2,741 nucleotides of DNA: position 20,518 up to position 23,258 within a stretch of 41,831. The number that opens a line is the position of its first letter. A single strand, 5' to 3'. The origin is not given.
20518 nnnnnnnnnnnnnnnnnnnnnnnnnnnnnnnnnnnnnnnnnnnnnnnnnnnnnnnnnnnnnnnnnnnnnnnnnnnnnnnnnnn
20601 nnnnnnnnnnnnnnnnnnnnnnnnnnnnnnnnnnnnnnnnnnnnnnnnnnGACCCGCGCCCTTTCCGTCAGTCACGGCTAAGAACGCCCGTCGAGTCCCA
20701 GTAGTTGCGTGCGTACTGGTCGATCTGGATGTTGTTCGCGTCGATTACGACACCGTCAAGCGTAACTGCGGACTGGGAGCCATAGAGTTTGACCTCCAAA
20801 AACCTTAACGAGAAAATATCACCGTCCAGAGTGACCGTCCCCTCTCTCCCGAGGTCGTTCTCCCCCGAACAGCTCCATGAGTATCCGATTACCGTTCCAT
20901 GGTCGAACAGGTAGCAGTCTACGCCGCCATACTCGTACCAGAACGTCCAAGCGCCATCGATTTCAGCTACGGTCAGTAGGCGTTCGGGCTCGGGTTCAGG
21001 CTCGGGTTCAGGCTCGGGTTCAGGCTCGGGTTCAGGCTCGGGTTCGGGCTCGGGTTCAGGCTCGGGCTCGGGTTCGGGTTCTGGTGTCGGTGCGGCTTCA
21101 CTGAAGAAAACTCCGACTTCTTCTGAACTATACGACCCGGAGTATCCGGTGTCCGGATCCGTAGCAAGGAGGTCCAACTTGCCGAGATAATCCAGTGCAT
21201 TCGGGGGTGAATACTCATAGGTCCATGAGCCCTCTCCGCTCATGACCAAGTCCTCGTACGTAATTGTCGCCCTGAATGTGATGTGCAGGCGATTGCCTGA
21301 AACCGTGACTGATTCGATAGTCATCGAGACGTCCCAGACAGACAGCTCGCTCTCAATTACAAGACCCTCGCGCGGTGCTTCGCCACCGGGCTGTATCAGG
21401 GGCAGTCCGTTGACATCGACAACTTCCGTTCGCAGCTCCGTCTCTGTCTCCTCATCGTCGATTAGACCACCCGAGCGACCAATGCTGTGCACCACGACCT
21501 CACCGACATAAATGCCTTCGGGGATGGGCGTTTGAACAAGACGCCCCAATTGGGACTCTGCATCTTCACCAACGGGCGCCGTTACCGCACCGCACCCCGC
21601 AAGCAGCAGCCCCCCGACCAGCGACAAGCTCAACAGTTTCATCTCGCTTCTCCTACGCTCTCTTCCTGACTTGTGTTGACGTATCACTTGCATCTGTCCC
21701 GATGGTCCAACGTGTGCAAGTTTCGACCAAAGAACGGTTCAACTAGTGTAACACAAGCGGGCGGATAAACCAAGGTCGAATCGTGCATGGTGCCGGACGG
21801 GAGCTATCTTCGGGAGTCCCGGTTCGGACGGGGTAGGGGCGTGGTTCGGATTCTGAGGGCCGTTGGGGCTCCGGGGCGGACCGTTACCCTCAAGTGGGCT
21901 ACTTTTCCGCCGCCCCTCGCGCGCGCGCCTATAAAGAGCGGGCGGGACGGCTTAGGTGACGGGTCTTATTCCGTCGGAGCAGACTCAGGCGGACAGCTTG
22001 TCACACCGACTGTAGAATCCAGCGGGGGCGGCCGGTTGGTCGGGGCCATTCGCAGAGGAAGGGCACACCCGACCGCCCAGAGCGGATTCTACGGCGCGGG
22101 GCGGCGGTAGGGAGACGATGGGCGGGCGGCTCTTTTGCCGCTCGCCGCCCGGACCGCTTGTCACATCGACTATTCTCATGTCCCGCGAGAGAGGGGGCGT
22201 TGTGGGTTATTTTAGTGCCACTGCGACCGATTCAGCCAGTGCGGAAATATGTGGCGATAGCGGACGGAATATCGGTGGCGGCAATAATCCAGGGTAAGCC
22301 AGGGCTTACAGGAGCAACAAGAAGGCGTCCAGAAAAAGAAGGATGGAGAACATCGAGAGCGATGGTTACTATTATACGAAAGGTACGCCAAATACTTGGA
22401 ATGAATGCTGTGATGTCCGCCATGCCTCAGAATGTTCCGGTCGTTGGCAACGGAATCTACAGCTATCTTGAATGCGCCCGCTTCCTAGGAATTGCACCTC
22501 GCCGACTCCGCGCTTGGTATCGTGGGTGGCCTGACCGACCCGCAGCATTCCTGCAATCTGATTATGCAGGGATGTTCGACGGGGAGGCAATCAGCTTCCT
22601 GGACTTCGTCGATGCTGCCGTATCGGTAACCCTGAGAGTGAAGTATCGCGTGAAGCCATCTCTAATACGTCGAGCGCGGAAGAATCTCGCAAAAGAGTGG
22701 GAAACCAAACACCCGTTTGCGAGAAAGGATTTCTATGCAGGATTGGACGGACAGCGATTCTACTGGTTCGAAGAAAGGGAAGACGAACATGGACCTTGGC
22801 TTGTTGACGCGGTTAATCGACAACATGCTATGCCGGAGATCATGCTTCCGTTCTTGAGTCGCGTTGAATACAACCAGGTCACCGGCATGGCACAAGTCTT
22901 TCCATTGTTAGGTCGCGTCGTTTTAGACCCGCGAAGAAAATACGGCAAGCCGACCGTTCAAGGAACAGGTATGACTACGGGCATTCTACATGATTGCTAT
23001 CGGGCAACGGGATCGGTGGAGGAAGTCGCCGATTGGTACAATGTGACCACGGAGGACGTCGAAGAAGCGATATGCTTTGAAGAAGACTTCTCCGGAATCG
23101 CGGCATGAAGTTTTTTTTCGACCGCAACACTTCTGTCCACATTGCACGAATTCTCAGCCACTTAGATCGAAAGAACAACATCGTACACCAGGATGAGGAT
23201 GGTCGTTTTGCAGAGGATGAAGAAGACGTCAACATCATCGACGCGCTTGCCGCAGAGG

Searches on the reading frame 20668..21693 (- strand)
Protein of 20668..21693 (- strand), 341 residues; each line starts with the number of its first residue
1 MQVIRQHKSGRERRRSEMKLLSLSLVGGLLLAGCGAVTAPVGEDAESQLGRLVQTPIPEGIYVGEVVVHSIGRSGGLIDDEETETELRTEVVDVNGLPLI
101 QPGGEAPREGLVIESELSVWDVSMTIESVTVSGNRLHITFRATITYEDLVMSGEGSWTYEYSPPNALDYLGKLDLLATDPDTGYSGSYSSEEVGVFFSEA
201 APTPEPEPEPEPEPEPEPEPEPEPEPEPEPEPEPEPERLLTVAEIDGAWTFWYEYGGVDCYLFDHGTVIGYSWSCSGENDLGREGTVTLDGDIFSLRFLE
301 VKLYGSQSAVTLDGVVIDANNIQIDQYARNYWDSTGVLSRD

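Call 20: search_protein_families(library=pfam, proteins=[window:20668-21693:-], max_evalue=0.001)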
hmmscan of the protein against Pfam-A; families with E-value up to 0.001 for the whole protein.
window:20668-21693:- (341 aa): 1 family
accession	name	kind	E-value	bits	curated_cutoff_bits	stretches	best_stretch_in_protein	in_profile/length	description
PF05887.16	Trypan_PARP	-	9.6e-08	32.5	100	1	201-237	66-110/134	Procyclic acidic repetitive protein (PARP)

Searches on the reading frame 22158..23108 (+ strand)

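Call 20: search_protein_families(library=pfam, proteins=[window:22158-23108:+], max_evalue=0.001)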
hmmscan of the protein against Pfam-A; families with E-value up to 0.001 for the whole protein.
window:22158-23108:+ (316 aa): 1 family
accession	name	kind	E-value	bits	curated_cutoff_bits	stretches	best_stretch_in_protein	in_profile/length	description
PF04255.20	DUF433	-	3.9e-09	36.7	23.6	1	254-306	1-54/56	Protein of unknown function (DUF433)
